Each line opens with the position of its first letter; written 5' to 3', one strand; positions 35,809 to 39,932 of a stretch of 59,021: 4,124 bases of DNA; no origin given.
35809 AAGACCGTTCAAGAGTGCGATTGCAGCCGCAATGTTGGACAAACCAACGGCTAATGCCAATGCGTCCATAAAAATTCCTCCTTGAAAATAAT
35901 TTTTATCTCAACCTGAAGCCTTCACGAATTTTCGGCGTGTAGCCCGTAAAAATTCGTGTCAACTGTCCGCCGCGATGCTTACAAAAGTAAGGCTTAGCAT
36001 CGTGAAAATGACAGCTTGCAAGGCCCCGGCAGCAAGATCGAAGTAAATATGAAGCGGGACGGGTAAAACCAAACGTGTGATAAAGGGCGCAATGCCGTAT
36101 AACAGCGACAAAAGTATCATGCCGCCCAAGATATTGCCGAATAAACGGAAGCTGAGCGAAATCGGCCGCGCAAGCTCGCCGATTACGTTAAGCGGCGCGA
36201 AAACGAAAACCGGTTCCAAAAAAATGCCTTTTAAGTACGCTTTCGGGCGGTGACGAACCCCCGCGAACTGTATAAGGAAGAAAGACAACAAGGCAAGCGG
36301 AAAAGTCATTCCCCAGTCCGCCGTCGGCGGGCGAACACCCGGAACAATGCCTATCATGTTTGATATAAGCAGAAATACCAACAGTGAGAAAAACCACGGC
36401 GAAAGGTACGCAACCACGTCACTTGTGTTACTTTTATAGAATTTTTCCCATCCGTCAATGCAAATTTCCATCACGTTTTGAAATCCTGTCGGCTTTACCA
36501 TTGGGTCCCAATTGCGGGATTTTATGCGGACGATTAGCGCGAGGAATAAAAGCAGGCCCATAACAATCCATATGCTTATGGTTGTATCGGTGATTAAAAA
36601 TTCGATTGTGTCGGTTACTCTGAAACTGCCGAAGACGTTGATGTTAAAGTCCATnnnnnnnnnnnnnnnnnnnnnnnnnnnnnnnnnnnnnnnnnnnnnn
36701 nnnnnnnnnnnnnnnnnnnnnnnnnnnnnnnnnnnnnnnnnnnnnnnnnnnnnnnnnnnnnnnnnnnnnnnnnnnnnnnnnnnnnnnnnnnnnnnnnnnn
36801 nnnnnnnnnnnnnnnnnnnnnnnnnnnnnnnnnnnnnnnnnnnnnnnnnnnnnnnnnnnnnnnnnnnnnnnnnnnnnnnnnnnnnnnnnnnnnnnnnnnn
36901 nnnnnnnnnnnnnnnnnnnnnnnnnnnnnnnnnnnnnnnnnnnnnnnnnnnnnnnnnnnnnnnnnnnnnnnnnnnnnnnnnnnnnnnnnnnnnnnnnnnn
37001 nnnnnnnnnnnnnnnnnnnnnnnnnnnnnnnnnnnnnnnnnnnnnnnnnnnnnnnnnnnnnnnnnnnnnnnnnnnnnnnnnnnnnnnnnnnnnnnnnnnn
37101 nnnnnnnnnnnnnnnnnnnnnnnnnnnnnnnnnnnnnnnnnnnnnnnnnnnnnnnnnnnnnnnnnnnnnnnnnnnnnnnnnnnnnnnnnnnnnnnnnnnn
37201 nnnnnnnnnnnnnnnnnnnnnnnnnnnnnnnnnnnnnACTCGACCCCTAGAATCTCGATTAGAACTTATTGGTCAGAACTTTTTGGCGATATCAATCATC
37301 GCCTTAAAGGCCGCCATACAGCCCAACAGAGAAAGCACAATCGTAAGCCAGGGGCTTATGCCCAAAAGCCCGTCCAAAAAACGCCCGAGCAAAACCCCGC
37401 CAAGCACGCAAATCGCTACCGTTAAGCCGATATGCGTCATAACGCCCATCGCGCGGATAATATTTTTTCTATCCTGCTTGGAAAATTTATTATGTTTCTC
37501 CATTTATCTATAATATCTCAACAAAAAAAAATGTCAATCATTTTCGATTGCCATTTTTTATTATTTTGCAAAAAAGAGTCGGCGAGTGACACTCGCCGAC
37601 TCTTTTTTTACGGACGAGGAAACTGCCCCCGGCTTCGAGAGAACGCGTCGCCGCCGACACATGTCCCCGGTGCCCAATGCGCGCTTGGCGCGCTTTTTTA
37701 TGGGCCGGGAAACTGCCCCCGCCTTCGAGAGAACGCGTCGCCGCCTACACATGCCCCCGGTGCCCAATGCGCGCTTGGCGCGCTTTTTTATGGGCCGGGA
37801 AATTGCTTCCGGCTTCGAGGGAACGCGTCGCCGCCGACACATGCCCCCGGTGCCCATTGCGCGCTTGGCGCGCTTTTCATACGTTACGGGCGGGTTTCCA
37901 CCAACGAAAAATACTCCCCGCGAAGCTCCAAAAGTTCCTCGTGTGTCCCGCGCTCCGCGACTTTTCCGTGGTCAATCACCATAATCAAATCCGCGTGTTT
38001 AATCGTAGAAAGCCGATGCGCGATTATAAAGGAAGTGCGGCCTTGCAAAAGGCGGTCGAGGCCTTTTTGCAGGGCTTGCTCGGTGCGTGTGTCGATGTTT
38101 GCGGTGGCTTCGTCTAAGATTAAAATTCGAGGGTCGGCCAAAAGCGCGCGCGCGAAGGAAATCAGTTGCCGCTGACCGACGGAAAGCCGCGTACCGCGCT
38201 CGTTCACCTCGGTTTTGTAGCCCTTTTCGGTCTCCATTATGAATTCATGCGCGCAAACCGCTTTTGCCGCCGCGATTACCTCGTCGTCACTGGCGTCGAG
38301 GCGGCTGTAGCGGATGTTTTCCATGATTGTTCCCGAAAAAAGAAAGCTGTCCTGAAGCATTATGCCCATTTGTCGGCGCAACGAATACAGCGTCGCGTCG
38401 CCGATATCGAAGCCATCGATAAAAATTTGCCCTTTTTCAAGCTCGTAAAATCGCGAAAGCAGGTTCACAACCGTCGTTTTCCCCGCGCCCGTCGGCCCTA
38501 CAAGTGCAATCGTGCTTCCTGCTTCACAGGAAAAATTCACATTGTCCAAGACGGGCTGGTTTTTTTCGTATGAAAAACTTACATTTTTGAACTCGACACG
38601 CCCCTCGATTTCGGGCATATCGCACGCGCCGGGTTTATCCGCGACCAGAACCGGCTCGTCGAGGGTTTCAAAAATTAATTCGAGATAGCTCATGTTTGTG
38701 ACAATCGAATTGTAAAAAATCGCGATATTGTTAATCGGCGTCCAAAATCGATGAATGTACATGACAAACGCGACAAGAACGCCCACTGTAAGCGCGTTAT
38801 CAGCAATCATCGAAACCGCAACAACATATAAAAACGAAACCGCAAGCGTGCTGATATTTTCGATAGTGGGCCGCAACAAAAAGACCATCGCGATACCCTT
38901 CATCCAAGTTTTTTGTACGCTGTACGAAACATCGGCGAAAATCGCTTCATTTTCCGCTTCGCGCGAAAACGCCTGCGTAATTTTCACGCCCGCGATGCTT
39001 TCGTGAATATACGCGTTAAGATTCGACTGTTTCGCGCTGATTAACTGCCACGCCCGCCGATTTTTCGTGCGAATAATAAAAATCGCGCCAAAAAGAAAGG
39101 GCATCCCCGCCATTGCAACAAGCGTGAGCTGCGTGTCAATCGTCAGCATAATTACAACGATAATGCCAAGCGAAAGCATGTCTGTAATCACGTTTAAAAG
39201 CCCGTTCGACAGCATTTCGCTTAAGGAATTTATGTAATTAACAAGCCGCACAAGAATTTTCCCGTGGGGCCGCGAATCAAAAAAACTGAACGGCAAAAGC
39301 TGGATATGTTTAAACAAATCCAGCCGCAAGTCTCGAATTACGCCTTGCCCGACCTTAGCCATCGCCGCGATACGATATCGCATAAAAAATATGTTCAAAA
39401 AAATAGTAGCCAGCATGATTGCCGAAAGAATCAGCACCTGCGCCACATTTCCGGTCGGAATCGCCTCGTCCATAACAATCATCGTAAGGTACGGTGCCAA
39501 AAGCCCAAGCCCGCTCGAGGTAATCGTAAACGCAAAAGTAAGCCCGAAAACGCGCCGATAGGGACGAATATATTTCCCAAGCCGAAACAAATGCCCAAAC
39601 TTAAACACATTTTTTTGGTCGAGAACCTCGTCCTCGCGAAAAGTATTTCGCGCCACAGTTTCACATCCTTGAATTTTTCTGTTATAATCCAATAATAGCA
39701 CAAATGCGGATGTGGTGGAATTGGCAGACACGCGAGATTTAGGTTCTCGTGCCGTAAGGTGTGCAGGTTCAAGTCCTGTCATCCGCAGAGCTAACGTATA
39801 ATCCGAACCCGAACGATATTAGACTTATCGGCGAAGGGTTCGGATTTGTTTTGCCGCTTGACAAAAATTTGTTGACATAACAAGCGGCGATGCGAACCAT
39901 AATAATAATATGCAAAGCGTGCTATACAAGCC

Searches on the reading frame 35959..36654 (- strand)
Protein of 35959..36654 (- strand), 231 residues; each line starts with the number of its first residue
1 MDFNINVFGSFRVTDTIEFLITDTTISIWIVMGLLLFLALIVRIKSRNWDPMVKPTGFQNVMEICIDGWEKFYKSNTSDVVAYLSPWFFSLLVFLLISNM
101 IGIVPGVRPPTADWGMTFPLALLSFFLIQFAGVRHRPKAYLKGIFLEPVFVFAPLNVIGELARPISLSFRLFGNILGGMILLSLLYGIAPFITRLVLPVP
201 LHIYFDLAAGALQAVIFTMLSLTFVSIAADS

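Call 62: search_protein_families(library=pfam, proteins=[window:35959-36654:-], max_evalue=0.0001)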
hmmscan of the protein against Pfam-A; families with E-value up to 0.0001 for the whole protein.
window:35959-36654:- (231 aa): 1 family
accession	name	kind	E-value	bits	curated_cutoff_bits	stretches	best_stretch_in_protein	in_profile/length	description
PF00119.25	ATP-synt_A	-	8.8e-45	153.7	33.9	1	26-226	2-217/217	ATP synthase A chain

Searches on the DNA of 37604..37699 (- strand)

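Call 73: build_rna_model(alignment_id=A3, structure=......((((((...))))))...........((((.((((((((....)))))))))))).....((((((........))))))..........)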
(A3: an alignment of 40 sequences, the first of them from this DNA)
Model R1 built from alignment A3 (40 sequences, 96 columns); structure: as given.
model positions 96; base pairs 24; branch points 2; effective number of sequences 2.36; information 0.596 bits per position. Calibrated on 0.2 Mb of random sequence (short: E-values are rough).
structure used (alignment columns):
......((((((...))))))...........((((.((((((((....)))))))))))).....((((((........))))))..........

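Call 74: search_with_rna_model(model_id=R1, source=window, filters=off, max_evalue=1)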
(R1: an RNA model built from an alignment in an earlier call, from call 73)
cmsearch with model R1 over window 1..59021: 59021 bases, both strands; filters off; matches with E-value up to 1: 27.
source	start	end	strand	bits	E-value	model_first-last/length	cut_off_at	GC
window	31643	31738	-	112.7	1.4e-32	1-96/96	no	0.55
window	58770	58865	+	106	1.5e-30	1-96/96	no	0.6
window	37784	37879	-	105.7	1.8e-30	1-96/96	no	0.62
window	13303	13398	+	105.6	2e-30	1-96/96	no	0.59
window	50402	50497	+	105.1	2.7e-30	1-96/96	no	0.61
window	50222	50317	+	101.9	2.7e-29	1-96/96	no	0.64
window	37604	37699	-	101.1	4.6e-29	1-96/96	no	0.61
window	29532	29627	-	100.4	7.8e-29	1-96/96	no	0.58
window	50138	50220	+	82.6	2.4e-23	7-89/96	no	0.69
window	247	342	-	78.8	3.4e-22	1-96/96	no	0.6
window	50318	50401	+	76.3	1.9e-21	7-90/96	no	0.73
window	37700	37783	-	75.9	2.6e-21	7-90/96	no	0.71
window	42983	43091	-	55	7e-15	1-96/96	no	0.58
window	55553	55641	-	41.9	7.4e-11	1-96/96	no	0.53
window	28288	28387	+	30.3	2.7e-07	1-96/96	no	0.62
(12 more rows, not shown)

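Call 75: search_with_rna_model(model_id=R1, sources=[window, L010, L011, L013, L014, L015, L016, L017, L018, L019, L020, L021, L023, L024, L025, L026, L027, L028, L029, L030, L031, L032, L033, L034, L035, L036, L037, L038, L041, L042, L001, L002, L003, L004, L005, L006, L008, L009], max_evalue=1e-8, make_alignment=true)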
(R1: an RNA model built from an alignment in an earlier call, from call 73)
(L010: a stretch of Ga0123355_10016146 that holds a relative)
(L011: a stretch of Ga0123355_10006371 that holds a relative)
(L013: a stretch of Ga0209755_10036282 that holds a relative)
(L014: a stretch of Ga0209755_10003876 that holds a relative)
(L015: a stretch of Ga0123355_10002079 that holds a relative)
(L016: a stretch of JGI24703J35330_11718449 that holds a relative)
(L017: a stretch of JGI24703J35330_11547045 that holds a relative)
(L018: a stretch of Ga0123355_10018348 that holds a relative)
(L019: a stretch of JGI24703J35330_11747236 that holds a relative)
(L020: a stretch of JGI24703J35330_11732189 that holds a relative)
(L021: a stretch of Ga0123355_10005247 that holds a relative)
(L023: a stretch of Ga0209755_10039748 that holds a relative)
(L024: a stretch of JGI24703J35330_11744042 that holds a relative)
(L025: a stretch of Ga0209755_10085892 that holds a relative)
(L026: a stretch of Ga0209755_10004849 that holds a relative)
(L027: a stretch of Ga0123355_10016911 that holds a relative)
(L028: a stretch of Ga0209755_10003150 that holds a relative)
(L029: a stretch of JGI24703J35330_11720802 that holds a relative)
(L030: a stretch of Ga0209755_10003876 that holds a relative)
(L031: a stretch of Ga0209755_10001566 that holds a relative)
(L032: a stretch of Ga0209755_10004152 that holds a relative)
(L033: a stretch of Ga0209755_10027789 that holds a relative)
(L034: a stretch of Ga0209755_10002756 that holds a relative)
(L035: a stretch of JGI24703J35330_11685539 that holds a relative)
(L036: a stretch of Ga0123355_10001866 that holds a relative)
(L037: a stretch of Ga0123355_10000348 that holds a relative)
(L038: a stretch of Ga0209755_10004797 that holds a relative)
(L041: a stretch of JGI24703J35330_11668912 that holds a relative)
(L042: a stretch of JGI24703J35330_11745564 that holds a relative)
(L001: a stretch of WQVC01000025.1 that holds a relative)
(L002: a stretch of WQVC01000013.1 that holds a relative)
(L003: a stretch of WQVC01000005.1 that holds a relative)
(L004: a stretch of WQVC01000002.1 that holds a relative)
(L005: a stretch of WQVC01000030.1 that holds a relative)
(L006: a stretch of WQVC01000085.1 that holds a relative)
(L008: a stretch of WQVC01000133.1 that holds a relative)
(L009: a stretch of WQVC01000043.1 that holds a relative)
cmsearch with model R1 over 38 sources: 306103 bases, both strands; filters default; matches with E-value up to 1e-8: 83.
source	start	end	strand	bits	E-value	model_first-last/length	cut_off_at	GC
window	31643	31738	-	112.6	7.1e-32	1-96/96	no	0.55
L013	1260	1355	-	107.8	2.2e-30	1-96/96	no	0.52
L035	634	729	-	106.7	4.9e-30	1-96/96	no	0.64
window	58770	58865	+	106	7.7e-30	1-96/96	no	0.6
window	37784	37879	-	105.7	9.6e-30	1-96/96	no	0.62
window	13303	13398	+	105.6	1e-29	1-96/96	no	0.59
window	50402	50497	+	105.1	1.4e-29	1-96/96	no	0.61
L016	1912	2007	+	104.5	2.3e-29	1-96/96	no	0.53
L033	2536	2631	+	102.7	7.8e-29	1-96/96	no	0.53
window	50222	50317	+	101.9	1.4e-28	1-96/96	no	0.64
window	37604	37699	-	101.1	2.4e-28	1-96/96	no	0.61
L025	1807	1902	+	101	2.7e-28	1-96/96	no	0.55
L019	6113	6208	-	100.4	4e-28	1-96/96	no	0.58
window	29532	29627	-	100.4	4.1e-28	1-96/96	no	0.58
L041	922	1017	-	100.1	5e-28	1-96/96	no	0.54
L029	2243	2338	+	99.4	8.3e-28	1-96/96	no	0.58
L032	3923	4018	-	99.1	1e-27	1-96/96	no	0.52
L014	1494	1589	-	98.5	1.6e-27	1-96/96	no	0.56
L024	56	151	-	98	2.2e-27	1-96/96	no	0.59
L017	135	229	-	92.9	8.1e-26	1-96/96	no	0.61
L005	1250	1344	+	90.7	4e-25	1-96/96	no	0.46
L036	319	413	+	88.6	1.8e-24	1-96/96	no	0.57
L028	1628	1723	+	87.7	3.3e-24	1-96/96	no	0.53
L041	1063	1195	-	87.7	3.3e-24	1-96/96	no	0.57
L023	649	744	+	87.5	3.9e-24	1-96/96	no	0.53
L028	13166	13256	+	87.1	4.8e-24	1-96/96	no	0.6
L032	12618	12713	-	87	5.3e-24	1-96/96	no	0.54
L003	5435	5529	-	86.4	8.4e-24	1-96/96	no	0.55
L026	112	207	-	86.3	8.9e-24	1-96/96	no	0.67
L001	1993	2088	+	82.5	1.3e-22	1-96/96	no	0.6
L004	6434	6528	-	81.8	2.2e-22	1-96/96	no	0.52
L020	1270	1365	-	81.2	3.3e-22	1-96/96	no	0.52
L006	1253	1348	+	79.7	9.3e-22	1-96/96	no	0.52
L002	2147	2241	+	79.1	1.4e-21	1-96/96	no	0.54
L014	1369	1463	+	77.4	4.8e-21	1-96/96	no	0.56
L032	11200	11295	-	76.9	6.9e-21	1-96/96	no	0.57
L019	149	249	-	76.7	7.8e-21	1-96/96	no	0.6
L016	1728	1823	+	76.5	9.2e-21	1-96/96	no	0.65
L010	771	865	-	73.7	6.5e-20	1-96/96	no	0.49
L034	1953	2048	-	73.1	1e-19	1-96/96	no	0.57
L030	103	198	-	70.4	6.7e-19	1-96/96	no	0.56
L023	4268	4363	-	70.4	6.7e-19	1-96/96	no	0.51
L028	10801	10902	-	69.3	1.4e-18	1-96/96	no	0.63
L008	2820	2917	+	64.1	6e-17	1-96/96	no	0.49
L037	7790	7881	+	63.4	9.7e-17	1-96/96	no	0.57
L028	1735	1829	-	61.9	2.8e-16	1-96/96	no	0.61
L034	6486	6585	-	61.8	3.1e-16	1-96/96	no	0.58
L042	2990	3077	+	60.8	6e-16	1-96/96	no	0.61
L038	10478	10572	-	60.5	7.5e-16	1-96/96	no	0.59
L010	4182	4274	+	60.3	8.8e-16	1-96/96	no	0.56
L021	1211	1306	+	57.9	4.7e-15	1-96/96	no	0.56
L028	5704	5799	+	57.8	5e-15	1-96/96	no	0.61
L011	2168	2273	+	57.7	5.4e-15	1-96/96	no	0.44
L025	143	230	-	57.5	6.1e-15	1-96/96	no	0.56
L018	10516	10610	+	57.4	6.7e-15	1-96/96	no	0.62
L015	4441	4539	+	54.9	3.8e-14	1-96/96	no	0.63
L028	10125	10218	+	54.9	3.9e-14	1-96/96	no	0.49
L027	4762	4859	+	52.9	1.6e-13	1-96/96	no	0.54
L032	7943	8020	-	51.5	4.5e-13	7-86/96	no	0.64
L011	1218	1336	-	51.3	4.9e-13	1-96/96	no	0.52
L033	3065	3160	+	51.2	5.3e-13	1-96/96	no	0.54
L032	7581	7661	-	50.3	9.9e-13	7-86/96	no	0.62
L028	9389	9475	+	49.4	2e-12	1-96/96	no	0.53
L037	10507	10596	+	48.5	3.7e-12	1-96/96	no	0.56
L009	4946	5030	-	48.3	4.3e-12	1-96/96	no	0.53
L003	588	678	+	47.7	6.3e-12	1-96/96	no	0.64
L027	4304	4400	+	47.6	6.8e-12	1-96/96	no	0.55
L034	2724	2814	-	47.1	9.7e-12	1-96/96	no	0.59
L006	6904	7028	+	46.5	1.5e-11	1-96/96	no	0.55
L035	453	549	-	46.4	1.6e-11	1-96/96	no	0.6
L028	10996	11083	-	46.2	1.9e-11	1-96/96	no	0.65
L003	708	800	+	44.4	6.8e-11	1-96/96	no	0.63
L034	7480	7545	-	43.7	1.1e-10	7-86/96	no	0.67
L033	3238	3363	-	42.4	2.7e-10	1-96/96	no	0.47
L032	5493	5590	-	41.6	4.8e-10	1-96/96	no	0.57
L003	969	1069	+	41.3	5.9e-10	1-96/96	no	0.62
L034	7404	7479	-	39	3.1e-09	7-86/96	no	0.62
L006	6805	6901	+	38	6.4e-09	1-96/96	no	0.62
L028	10904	10995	-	37.8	7.1e-09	1-96/96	no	0.63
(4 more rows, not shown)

Alignment A4: 83 matches aligned to the model, 226 columns, each read 5' to 3' on its own strand. Consensus structure (alignment columns), stored with it:
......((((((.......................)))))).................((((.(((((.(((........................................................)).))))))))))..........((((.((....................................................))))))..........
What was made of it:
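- In-ORF copies are the decayed ones (38-60 bits against 75-113 bits; calls 74, 75).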

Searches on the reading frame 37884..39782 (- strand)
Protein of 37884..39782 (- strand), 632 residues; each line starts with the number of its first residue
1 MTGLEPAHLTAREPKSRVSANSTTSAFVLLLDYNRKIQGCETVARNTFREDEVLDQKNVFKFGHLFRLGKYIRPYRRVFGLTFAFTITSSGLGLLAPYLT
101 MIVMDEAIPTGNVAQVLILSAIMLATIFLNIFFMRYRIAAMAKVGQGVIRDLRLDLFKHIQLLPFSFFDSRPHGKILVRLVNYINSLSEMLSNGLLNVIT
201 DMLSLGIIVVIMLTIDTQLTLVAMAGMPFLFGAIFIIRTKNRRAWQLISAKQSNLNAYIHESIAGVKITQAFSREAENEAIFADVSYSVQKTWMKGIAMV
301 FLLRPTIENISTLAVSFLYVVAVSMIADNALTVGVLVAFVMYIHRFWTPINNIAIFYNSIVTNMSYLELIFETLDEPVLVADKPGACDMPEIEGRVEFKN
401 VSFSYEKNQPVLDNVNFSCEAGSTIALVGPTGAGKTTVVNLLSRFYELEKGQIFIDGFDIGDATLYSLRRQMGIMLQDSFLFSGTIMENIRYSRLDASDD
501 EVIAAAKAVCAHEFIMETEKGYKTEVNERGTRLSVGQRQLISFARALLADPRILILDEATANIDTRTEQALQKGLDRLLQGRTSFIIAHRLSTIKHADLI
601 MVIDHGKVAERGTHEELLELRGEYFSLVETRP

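Call 13: search_protein_families(library=pfam, proteins=[window:37884-39782:-])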
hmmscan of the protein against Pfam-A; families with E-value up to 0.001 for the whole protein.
window:37884-39782:- (632 aa): 4 families
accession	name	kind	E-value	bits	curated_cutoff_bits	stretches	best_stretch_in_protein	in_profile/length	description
PF00664.28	ABC_membrane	-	1.8e-37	130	28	1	81-346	3-270/274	ABC transporter transmembrane region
PF00005.33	ABC_tran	-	6.1e-30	105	25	1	412-561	1-137/137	ABC transporter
PF13401.12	AAA_22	-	0.00017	22.4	27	1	424-561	7-95/130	AAA domain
PF13191.12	AAA_16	-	0.00092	20.2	32.6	0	423-578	25-159/167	AAA ATPase domain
